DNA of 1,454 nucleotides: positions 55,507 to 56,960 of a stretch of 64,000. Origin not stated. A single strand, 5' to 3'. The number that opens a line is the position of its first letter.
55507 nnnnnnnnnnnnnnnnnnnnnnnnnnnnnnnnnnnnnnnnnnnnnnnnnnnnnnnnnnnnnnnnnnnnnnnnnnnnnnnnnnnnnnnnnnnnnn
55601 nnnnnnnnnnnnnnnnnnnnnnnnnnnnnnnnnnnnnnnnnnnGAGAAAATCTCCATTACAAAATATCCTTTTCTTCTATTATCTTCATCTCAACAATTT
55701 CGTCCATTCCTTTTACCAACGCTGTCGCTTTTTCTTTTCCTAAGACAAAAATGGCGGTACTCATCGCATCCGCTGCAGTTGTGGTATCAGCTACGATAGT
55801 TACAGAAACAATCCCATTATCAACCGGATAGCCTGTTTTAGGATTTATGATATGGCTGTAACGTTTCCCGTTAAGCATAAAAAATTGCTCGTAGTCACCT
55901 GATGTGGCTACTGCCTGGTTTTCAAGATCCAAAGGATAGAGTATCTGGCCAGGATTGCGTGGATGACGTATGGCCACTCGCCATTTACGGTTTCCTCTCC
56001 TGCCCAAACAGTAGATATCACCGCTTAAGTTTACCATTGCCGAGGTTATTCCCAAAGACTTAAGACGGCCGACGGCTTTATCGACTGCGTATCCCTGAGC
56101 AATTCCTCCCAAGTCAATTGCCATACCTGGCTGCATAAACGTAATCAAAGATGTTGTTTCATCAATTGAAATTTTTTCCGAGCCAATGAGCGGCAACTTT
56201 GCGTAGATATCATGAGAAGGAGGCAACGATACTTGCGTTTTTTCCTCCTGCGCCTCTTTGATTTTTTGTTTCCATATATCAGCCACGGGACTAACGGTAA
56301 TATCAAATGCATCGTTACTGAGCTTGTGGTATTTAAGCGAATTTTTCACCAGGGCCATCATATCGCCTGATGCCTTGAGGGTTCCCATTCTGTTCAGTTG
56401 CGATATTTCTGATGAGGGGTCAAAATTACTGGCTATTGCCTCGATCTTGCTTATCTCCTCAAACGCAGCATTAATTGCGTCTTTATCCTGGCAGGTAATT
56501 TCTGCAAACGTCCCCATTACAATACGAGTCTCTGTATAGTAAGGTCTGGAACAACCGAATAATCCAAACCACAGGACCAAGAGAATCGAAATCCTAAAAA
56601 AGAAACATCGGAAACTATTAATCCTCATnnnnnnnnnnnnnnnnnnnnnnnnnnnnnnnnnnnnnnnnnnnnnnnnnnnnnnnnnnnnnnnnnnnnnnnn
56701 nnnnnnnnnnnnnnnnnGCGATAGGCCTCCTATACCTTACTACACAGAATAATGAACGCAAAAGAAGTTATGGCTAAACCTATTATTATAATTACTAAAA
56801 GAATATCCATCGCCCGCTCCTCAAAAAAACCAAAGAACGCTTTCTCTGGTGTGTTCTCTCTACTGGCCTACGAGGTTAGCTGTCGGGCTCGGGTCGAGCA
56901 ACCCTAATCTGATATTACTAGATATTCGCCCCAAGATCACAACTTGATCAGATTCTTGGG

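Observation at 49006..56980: kdp operon with a c-di-AMP riboswitch, embedded apbE, and a kinase-less KdpD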

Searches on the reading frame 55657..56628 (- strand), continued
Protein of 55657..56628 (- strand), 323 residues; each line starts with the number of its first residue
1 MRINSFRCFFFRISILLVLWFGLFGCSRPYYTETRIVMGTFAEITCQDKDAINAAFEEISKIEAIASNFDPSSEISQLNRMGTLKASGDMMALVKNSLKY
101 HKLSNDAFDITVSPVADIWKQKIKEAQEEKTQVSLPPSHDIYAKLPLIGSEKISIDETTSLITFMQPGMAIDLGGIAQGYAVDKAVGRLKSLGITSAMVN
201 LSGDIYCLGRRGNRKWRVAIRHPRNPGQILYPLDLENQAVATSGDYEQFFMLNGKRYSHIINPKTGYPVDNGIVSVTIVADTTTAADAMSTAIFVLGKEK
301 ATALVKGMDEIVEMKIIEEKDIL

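Call 17: find_encoding_contigs(protein=P0002, flank=10000, max_places=3)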
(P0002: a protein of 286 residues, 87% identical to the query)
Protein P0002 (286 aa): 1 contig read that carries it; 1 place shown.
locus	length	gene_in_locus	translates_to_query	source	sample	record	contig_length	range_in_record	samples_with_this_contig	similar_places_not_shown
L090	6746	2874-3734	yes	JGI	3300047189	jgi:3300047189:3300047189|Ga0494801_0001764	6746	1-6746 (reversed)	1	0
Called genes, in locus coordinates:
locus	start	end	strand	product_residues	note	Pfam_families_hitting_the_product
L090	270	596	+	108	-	PF13192:Thioredoxin_3 (weak)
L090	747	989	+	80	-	PF01541:GIY-YIG, PF10544:T5orf172 (weak)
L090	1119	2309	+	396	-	PF05170:AsmA (weak), PF05359:DUF748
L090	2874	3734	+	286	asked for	PF02424:ApbE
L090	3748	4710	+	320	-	PF03814:KdpA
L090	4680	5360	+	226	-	PF03814:KdpA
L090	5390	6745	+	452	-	?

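Call 52: search_protein_families(library=ncbifam, proteins=[window:55657-56628:-], max_evalue=1)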
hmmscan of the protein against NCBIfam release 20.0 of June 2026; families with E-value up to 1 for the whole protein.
window:55657-56628:- (323 aa): 1 family
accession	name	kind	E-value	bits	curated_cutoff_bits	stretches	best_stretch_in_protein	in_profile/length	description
NF007774.0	PRK10461.1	equivalog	4.4e-38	131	498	1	60-314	70-326/351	FAD:protein FMN transferase ApbE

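Call 53: search_solved_structures(query=window:55657-56628:-, show_alignments=2)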
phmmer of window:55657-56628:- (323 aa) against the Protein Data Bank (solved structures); distinct sequences matched with E-value up to 0.001: 13.
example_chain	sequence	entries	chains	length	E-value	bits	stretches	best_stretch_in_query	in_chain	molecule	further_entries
7esa_A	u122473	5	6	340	2.4e-43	152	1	29-309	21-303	FAD:protein FMN transferase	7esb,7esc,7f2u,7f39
5mgy_H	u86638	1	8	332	1.8e-37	132.7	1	61-306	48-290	FAD:protein FMN transferase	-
6nxi_A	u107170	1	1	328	1.4e-34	123.1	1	65-316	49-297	FAD:protein FMN transferase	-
1vrm_A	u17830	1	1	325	5.4e-34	121.3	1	49-298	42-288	hypothetical protein TM1553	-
6nxj_A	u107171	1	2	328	3.6e-33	118.5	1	65-316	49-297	FAD:protein FMN transferase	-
2o18_A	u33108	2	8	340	2.2e-32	116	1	65-307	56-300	Thiamine biosynthesis lipoprotein apbE | FAD:protein FMN transferase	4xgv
4xgw_A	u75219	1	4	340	3e-32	115.5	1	65-307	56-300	FAD:protein FMN transferase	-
4xgx_A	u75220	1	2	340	3.9e-32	115.1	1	85-307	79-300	FAD:protein FMN transferase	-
4xdt_A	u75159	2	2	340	5.6e-32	114.6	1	31-312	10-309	FAD:protein FMN transferase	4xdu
4ifu_A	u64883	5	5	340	1.2e-31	113.5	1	31-312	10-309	FAD:protein FMN transferase | Thiamine biosynthesis lipoprotein ApbE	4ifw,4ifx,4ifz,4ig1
7mgt_A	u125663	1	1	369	4.5e-31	111.6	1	30-312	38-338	FAD:protein FMN transferase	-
4xdr_A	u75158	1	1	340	1.6e-30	109.9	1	31-312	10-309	FAD:protein FMN transferase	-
3pnd_A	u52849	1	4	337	2.4e-29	106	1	85-307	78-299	Thiamine biosynthesis lipoprotein ApbE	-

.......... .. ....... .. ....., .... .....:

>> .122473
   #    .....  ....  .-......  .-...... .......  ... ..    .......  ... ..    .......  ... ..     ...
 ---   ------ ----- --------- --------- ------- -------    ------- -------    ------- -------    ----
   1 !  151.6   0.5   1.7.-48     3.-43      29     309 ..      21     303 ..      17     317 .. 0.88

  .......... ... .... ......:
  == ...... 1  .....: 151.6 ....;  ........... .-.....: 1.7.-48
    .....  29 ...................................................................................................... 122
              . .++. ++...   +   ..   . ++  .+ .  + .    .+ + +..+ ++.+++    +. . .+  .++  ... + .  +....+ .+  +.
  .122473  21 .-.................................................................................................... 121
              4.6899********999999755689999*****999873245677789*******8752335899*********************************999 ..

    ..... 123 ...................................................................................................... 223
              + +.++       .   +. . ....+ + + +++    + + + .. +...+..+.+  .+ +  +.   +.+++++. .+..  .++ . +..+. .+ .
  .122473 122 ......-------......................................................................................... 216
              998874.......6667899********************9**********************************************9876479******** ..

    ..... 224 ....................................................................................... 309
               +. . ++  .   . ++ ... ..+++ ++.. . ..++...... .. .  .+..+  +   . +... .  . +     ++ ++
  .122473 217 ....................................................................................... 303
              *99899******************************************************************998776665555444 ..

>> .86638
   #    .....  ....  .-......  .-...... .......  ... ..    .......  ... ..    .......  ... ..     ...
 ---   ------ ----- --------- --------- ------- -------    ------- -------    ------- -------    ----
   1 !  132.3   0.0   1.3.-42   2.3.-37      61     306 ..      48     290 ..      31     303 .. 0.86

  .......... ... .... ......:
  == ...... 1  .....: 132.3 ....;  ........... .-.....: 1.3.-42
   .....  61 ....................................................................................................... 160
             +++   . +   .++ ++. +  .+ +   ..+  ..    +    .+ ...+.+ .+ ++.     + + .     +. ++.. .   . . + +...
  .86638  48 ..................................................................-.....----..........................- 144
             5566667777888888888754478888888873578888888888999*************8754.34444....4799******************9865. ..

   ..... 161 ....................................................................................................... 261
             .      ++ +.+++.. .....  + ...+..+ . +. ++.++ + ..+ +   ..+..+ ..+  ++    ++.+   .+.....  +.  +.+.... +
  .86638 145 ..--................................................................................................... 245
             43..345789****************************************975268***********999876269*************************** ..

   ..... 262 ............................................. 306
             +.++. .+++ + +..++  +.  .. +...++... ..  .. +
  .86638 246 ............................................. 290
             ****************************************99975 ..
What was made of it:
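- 55657..56628 (-): apbE: FAD:protein FMN transferase, predicted lipoprotein (lipobox LFGC, Cys26). This is the inserted segment. Call 53: best solved-structure match 7esa, E 2.4e-43; the segments containing His259 (YSHIINP) and Asp287/Thr291 (DAMSTA), which I take to be the catalytic His and Mg2+ ligands, align with solved ApbEs.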

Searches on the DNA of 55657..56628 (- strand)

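Call 19: search_rna_families(sources=[L090, L036, L042, L043], threshold=gathering)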
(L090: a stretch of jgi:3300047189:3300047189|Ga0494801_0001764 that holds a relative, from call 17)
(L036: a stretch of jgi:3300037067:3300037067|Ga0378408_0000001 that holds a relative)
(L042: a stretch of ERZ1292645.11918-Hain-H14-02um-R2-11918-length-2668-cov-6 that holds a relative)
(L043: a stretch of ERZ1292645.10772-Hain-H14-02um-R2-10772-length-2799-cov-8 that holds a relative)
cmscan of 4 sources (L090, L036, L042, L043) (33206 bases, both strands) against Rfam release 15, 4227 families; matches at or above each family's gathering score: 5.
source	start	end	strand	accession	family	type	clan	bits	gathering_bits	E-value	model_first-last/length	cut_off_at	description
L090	1030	1103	+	RF00005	tRNA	Gene; tRNA;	CL00001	71.5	29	6.4e-14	1-71/71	no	tRNA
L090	178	252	+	RF00005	tRNA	Gene; tRNA;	CL00001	67.7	29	7e-13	1-71/71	no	tRNA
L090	2386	2459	+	RF00005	tRNA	Gene; tRNA;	CL00001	66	29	2.1e-12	1-71/71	no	tRNA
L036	9801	9871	+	RF00005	tRNA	Gene; tRNA;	CL00001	56.9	29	6.7e-10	1-71/71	no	tRNA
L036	19786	19859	+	RF00005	tRNA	Gene; tRNA;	CL00001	55.7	29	1.4e-09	1-71/71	no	tRNA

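Call 21: search_rna_families(source=L090, start=2300, end=2900, threshold=evalue, max_evalue=10)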
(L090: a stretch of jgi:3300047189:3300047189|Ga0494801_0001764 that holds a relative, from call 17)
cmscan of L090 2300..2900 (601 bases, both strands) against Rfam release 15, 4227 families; matches with E-value up to 10: 4.
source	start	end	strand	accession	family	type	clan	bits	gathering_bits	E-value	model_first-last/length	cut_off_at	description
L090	2386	2459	+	RF00005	tRNA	Gene; tRNA;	CL00001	66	29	3.8e-14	1-71/71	no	tRNA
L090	2393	2411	+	RF02553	YrlA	Gene; sRNA;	-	14.3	69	6.1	63-81/114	no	Y RNA-like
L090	2408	2434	+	RF01108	BMV3_UPD-PK1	Cis-reg;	-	14.2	38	7.1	1-26/26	no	Pseudoknot of upstream pseudoknot domain (UPD) of the 3'UTR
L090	2686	2786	+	RF02125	JPX_2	Gene; lncRNA;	-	13.3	48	5.3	1-69/69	no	JPX transcript, XIST activator conserved region 2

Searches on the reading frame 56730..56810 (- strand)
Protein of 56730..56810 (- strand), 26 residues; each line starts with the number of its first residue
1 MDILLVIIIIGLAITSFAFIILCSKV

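Call 4: search_protein_families(library=pfam, proteins=[window:56730-56810:-], max_evalue=0.01)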
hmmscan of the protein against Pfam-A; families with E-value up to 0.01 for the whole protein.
window:56730-56810:- (26 aa): 0 families

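Call 52: search_protein_families(library=ncbifam, proteins=[window:56730-56810:-], max_evalue=1)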
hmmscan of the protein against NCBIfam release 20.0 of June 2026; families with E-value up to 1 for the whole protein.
window:56730-56810:- (26 aa): 0 families
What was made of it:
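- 56730..56810 (-): orf26: conserved 26-aa hydrophobic peptide gene (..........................) with its own GAGGAG ribosome-binding site; no known family. No Pfam or NCBIfam hit (calls 4, 52).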
